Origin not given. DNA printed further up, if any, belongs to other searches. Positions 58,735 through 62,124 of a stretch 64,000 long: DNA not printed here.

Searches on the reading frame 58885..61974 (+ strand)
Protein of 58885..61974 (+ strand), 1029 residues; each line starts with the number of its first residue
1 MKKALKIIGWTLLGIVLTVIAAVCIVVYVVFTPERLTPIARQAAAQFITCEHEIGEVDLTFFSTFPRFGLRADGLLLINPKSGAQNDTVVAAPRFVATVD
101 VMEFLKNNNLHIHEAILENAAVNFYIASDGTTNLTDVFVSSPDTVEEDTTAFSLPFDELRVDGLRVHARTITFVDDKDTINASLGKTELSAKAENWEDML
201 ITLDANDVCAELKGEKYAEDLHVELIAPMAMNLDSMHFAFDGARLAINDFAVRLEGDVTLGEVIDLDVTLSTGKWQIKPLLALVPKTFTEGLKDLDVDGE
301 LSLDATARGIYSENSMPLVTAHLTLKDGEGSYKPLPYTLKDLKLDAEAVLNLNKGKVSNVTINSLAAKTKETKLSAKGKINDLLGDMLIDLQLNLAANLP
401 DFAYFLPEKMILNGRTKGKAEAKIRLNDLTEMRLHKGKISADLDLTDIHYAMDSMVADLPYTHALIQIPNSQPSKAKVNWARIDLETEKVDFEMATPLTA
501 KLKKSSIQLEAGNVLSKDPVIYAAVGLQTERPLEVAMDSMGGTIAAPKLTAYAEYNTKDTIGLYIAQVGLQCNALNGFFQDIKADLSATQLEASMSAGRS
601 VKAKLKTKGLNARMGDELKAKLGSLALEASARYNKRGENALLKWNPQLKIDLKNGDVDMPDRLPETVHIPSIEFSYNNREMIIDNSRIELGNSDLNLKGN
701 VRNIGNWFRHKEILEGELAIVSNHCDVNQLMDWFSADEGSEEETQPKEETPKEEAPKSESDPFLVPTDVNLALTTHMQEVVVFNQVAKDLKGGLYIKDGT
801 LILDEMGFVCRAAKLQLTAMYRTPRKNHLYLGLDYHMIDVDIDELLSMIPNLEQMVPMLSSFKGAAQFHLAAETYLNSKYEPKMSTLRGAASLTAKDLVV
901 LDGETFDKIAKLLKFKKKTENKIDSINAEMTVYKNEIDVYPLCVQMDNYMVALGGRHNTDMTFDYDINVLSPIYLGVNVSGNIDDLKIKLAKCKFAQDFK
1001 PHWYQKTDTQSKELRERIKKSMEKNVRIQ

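Call 79: search_protein_families(library=pfam, proteins=[window:58885-61974:+], max_evalue=0.00001)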
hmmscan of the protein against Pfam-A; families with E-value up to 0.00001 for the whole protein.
window:58885-61974:+ (1029 aa): 2 families
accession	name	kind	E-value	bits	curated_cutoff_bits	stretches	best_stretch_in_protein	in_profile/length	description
PF05359.17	DUF748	-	4.6e-08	32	50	1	15-635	19-510/1037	Domain of Unknown Function (DUF748)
PF05170.20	AsmA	-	6.1e-08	32.4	29.8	1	1-166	1-169/607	AsmA family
